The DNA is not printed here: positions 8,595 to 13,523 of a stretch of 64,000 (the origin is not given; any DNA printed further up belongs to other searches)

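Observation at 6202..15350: T7SSb-like island inserted into the dcw cluster next to tRNA-Leu, apparently lacking EssB/EsaA/EssA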

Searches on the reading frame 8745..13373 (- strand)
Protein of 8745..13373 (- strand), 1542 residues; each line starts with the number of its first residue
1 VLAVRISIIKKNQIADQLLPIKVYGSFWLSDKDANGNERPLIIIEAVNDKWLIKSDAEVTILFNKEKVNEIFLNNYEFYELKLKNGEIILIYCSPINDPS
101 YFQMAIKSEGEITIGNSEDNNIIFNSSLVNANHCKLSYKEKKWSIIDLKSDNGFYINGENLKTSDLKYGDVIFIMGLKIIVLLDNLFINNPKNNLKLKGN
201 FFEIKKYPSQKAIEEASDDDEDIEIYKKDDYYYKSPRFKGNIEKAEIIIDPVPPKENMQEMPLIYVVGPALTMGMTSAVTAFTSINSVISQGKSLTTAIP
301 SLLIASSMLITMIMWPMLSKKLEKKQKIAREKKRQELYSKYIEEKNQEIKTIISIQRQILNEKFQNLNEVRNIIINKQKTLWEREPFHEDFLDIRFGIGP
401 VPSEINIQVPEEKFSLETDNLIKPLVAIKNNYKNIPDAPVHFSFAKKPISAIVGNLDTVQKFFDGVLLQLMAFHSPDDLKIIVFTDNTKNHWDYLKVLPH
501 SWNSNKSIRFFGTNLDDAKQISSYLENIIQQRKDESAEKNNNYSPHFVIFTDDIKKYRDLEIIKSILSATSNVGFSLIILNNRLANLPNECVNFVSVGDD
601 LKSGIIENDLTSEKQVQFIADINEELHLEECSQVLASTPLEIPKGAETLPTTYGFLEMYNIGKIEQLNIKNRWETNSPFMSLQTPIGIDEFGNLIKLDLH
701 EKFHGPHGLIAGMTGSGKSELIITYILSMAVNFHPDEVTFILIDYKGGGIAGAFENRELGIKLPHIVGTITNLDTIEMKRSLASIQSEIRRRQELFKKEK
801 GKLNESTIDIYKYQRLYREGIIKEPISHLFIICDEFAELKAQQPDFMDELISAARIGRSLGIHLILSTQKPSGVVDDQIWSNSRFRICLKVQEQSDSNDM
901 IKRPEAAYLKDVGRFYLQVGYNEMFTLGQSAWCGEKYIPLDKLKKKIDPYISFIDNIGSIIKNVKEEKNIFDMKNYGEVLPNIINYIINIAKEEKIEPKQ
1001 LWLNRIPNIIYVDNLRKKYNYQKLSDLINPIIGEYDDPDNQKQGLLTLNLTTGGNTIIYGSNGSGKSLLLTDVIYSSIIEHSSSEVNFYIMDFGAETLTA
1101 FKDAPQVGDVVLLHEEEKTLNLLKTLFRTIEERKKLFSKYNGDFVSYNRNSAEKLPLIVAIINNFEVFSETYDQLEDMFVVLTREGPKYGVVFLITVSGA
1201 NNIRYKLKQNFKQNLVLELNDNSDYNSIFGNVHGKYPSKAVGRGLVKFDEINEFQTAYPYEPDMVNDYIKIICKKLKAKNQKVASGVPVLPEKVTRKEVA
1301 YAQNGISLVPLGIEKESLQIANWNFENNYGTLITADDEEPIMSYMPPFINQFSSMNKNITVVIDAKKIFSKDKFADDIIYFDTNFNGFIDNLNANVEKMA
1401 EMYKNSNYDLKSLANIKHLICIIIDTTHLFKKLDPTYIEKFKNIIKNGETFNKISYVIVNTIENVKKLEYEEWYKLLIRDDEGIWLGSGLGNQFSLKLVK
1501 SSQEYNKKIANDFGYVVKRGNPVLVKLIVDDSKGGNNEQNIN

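Call 5: search_protein_families(library=pfam, proteins=[window:8745-13373:-], max_evalue=0.01)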
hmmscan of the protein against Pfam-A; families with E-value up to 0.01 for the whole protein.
window:8745-13373:- (1542 aa): 9 families
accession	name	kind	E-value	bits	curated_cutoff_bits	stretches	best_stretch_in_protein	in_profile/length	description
PF01580.24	FtsK_SpoIIIE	-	2.5e-40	138.7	24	2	680-872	16-220/221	FtsK/SpoIIIE family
PF00498.31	FHA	-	3.4e-14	53.5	20.7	1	112-172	1-64/67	FHA domain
PF16697.10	Yop-YscD_cpl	-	6.6e-09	36.4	33.2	1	109-173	16-82/94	Inner membrane component of T3SS, cytoplasmic domain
PF02456.21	Adeno_IVa2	-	0.00019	20.8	21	0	708-741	90-123/370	Adenovirus IVa2 protein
PF13401.12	AAA_22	-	0.0004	21.2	27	0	704-867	4-121/130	AAA domain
PF13555.12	AAA_29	-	0.00055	20.1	27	0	1048-1070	17-39/61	P-loop containing region of AAA domain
PF00005.33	ABC_tran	-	0.0032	18.5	25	0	1047-1071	5-29/137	ABC transporter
PF25199.1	nSTAND_NTPase5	-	0.0032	17.7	34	0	1056-1107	44-93/145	Novel STAND NTPase 5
PF13481.12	AAA_25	-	0.0079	16.3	27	0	1035-1075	15-55/195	AAA domain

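Call 6: search_protein_families(library=ncbifam, proteins=[window:8745-13373:-], max_evalue=0.01)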
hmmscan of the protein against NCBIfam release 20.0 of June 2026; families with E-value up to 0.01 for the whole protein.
window:8745-13373:- (1542 aa): 9 families
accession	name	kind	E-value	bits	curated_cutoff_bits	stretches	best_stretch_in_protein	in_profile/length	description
TIGR03928.1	T7_EssCb_Firm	equivalog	0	1024.8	778.4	1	230-1527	4-1294/1296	type VII secretion protein EssC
TIGR03924.1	T7SS_EccC_a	equivalog_domain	3.2e-115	386.4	509.15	2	255-924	7-661/673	type VII secretion protein EccCa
TIGR03925.1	T7SS_EccC_b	equivalog_domain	3.2e-70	237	346.55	2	983-1336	2-369/564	type VII secretion protein EccCb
NF007615.0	PRK10263.1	equivalog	1.7e-14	52.5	1566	2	686-746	994-1051/1355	DNA translocase FtsK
NF049868.1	FhaB_Rv0019c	equivalog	2.6e-07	30.8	125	1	109-164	85-140/158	FHA domain-containing protein FhaB/FipA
NF041660.2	oxygluDhInhib_OdhI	equivalog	0.00014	21.7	200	1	111-180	57-126/130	oxoglutarate dehydrogenase inhibitor Odhl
TIGR03354.1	VI_FHA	hypoth_equivalog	0.00045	20.1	120.25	1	104-183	19-103/420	type VI secretion system-associated FHA domain protein TagH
NF041214.1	plasmid_TraB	equivalog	0.0029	16.2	800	0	848-873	365-390/639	plasmid transfer protein TraB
NF052403.1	ESX1TransRegEspM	equivalog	0.0052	15.7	550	1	108-163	27-81/367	ESX-1 type VII secretion system transcriptional regulator EspM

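Call 8: find_encoding_contigs(protein=window:8745-13373:-, flank=10000, max_places=6)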
Protein window:8745-13373:- (1542 aa): no gene with exactly this product is on record in the collection.

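Call 9: find_homologous_proteins(query=window:8745-13373:-, max_evalue=1e-20)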
Query window:8745-13373:- (1542 aa): 600 proteins with E <= 1e-20 among 8000 candidates; the best 120 are listed.
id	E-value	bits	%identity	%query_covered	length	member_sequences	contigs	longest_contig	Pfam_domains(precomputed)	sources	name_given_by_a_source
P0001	0.0e+0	3277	94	100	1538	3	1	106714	PF00498.32,PF16697.11,PF01580.25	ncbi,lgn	-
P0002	0.0e+0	3122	89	100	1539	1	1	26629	PF00498.32,PF16697.11,PF01580.25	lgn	-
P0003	0.0e+0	3073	87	100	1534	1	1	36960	PF00498.32,PF16697.11,PF13555.13,PF01580.25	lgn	-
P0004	0.0e+0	2793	79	100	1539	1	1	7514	PF00498.32,PF16697.11,PF01580.25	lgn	-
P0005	0.0e+0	1755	51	99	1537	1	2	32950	PF00498.32,PF01580.25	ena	-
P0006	0.0e+0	1742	51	99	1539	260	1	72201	PF00498.32,PF13555.13,PF13401.13,PF01580.25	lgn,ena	-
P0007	0.0e+0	1740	51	99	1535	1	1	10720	PF00498.32,PF16697.11,PF01580.25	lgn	-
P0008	0.0e+0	1723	51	100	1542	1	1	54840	PF00498.32,PF01580.25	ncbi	-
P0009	0.0e+0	1719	50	99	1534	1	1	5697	PF00498.32,PF01580.25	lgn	-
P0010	0.0e+0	1716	50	100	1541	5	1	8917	PF00498.32,PF13555.13,PF01580.25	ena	-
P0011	0.0e+0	1715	50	99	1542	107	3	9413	PF00498.32,PF13555.13,PF13401.13,PF01580.25,PF02456.22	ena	-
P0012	0.0e+0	1708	50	99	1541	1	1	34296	PF00498.32,PF01580.25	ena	-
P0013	0.0e+0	1702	50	100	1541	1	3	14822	PF00498.32,PF13555.13,PF01580.25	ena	-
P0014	0.0e+0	1699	50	99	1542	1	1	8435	PF00498.32,PF13555.13,PF01580.25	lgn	-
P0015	0.0e+0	1699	50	99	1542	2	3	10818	PF00498.32,PF01580.25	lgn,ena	-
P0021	0.0e+0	1678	50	99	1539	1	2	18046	PF00498.32,PF01580.25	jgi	-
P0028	0.0e+0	1656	49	99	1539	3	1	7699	PF00498.32,PF13555.13,PF01580.25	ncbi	-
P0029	0.0e+0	1654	49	99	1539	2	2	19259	PF00498.32,PF01580.25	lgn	-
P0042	0.0e+0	1641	48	99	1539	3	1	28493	PF00498.32,PF16697.11,PF01580.25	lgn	-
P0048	0.0e+0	1633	50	99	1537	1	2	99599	PF00498.32,PF01580.25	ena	-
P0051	0.0e+0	1630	49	100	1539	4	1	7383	PF00498.32,PF01580.25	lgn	-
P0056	0.0e+0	1623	48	99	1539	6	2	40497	PF00498.32,PF01580.25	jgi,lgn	-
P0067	0.0e+0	1618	49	99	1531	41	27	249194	PF00498.32,PF01580.25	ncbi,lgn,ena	-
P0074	0.0e+0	1615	49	99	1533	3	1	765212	PF00498.32,PF01580.25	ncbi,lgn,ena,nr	ncbi:MAG: type VII secretion protein EssC [Firmicutes bacterium]|nr:type VII secretion protein EssC 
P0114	0.0e+0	1600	48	99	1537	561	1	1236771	PF00498.32,PF01580.25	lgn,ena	-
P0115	0.0e+0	1599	48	99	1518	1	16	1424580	PF00498.32,PF01580.25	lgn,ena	-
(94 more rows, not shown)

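Call 10: find_encoding_contigs(protein=P0001, flank=10000, max_places=2)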
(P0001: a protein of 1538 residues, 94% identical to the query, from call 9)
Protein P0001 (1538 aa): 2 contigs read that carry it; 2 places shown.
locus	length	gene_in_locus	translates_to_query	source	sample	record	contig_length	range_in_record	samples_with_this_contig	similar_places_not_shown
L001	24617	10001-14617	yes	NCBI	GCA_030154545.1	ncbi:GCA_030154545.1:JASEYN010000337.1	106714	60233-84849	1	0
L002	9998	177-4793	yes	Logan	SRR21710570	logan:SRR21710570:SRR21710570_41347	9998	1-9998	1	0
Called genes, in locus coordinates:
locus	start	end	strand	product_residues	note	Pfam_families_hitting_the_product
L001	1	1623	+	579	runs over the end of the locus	PF01807:Zn_ribbon_DnaG, PF08275:DNAG_N, PF01751:Toprim, PF13155:Toprim_2, PF13662:Toprim_4, PF10410:DnaB_bind (weak)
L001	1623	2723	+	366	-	PF03979:Sigma70_r1_1, PF00140:Sigma70_r1_2, PF04542:Sigma70_r2, PF04539:Sigma70_r3, PF04545:Sigma70_r4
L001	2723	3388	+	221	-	PF12847:Methyltransf_18, PF04816:TrmK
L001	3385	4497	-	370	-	PF05636:HIGH_NTase1, PF08218:Citrate_ly_lig (faint)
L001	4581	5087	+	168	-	-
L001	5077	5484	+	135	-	-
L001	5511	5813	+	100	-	PF01783:Ribosomal_L32p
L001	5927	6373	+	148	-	PF02381:MraZ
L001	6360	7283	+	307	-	PF01795:Methyltransf_5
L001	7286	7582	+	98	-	-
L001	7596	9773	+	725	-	PF03717:PBP_dimer, PF00905:Transpeptidase, PF03793:PASTA (weak)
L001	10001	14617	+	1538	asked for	PF00498:FHA, PF16697:Yop-YscD_cpl (weak), PF01580:FtsK_SpoIIIE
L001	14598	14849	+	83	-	PF08817:YukD (weak)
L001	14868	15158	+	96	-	-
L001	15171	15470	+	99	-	PF06013:WXG100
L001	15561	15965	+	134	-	-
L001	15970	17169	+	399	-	-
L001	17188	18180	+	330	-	PF00953:Glycos_transf_4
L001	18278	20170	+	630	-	PF00884:Sulfatase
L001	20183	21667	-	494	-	PF00535:Glycos_transf_2, PF13641:Glyco_tranf_2_3, PF13704:Glyco_tranf_2_4 (faint), PF13632:Glyco_trans_2_3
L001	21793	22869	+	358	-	PF03033:Glyco_transf_28, PF04101:Glyco_tran_28_C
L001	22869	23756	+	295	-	PF01565:FAD_binding_4, PF02873:MurB_C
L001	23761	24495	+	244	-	PF08478:POTRA_1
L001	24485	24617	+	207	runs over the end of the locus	PF02677:QueH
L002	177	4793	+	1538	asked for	PF00498:FHA, PF16697:Yop-YscD_cpl (weak), PF01580:FtsK_SpoIIIE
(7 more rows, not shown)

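Call 11: find_encoding_contigs(protein=P0074, flank=10000, max_places=2)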
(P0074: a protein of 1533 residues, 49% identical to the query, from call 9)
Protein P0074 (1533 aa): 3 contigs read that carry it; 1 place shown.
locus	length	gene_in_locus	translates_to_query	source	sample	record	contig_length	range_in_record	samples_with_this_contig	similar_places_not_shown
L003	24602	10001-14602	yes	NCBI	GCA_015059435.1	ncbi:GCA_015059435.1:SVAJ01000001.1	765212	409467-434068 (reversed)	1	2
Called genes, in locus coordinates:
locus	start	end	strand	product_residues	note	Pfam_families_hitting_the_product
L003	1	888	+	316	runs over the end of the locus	PF01193:RNA_pol_L, PF01000:RNA_pol_A_bac, PF03118:RNA_pol_A_CTD, PF26169:HHH_XRCC3_RpoA (weak)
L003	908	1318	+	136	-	PF01196:Ribosomal_L17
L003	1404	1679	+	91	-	PF06949:DUF1292 (weak)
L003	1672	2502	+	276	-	-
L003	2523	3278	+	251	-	PF00106:adh_short, PF01370:Epimerase (weak), PF08659:KR, PF13460:NAD_binding_10 (weak), PF13561:adh_short_C2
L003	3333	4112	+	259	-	PF00005:ABC_tran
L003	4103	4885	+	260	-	PF00005:ABC_tran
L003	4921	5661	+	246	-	PF01416:PseudoU_synth_1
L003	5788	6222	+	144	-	PF00572:Ribosomal_L13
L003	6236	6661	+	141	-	PF00380:Ribosomal_S9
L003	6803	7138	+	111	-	PF04266:ASCH (weak)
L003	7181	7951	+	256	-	-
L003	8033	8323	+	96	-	-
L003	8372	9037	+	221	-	PF06541:ABC_trans_CmpB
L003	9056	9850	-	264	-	PF02535:Zip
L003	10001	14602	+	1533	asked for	PF00498:FHA, PF01580:FtsK_SpoIIIE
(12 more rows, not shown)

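Call 17: find_encoding_contigs(protein=P0114, flank=10000, max_places=1)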
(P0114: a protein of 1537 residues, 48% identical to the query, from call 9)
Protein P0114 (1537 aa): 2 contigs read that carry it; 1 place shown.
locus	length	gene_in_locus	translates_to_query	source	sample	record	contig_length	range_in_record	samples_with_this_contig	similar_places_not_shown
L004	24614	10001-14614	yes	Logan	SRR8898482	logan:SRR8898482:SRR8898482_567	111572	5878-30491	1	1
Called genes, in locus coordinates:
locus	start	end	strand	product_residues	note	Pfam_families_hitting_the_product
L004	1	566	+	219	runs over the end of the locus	PF00406:ADK, PF13207:AAA_17, PF05191:ADK_lid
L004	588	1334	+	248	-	PF00557:Peptidase_M24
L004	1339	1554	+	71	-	PF01176:eIF-1a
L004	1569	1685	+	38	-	PF00444:Ribosomal_L36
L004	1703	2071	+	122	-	PF00416:Ribosomal_S13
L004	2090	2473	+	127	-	PF00411:Ribosomal_S11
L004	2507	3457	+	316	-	PF01193:RNA_pol_L, PF01000:RNA_pol_A_bac, PF03118:RNA_pol_A_CTD, PF26169:HHH_XRCC3_RpoA (weak)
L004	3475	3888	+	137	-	PF01196:Ribosomal_L17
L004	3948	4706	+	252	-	PF00106:adh_short, PF03435:Sacchrp_dh_NADP (faint), PF08659:KR (weak), PF13460:NAD_binding_10 (weak), PF13561:adh_short_C2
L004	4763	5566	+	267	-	PF00005:ABC_tran, PF00004:AAA (faint)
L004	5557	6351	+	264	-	PF02463:SMC_N (faint), PF00005:ABC_tran, PF13304:AAA_21 (faint)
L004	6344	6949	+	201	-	-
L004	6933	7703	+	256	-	PF01416:PseudoU_synth_1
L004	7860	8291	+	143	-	PF00572:Ribosomal_L13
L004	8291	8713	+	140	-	PF00380:Ribosomal_S9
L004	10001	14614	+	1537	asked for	PF00498:FHA, PF01580:FtsK_SpoIIIE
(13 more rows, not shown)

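Call 18: find_encoding_contigs(protein=P0006, flank=10000, max_places=1)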
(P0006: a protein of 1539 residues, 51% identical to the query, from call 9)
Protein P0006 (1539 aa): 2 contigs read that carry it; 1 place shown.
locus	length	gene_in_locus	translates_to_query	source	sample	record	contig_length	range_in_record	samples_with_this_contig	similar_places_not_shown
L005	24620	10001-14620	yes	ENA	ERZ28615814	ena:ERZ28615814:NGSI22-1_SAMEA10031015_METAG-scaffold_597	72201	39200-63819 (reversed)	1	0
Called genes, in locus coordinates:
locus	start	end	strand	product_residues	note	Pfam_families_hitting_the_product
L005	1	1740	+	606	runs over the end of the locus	PF00012:HSP70, PF06723:MreB_Mbl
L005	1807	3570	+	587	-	PF08439:Peptidase_M3_N, PF01432:Peptidase_M3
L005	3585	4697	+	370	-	PF00226:DnaJ, PF01556:DnaJ_C, PF00684:DnaJ_CXXCXGXG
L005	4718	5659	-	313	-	PF00004:AAA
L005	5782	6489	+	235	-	PF20260:PUA_4, PF04452:Methyltrans_RNA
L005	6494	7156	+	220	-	-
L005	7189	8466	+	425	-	PF00919:UPF0004, PF04055:Radical_SAM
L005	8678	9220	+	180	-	PF00413:Peptidase_M10 (weak)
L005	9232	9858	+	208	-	-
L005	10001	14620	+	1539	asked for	PF00498:FHA, PF01580:FtsK_SpoIIIE, PF13401:AAA_22 (faint), PF13555:AAA_29 (faint), PF01580:FtsK_SpoIIIE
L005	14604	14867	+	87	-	-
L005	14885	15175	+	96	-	PF06013:WXG100, PF25547:WXG100_2 (faint)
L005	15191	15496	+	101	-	PF06013:WXG100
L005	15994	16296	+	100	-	PF00829:Ribosomal_L21p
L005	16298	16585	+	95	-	PF04327:Peptidase_Prp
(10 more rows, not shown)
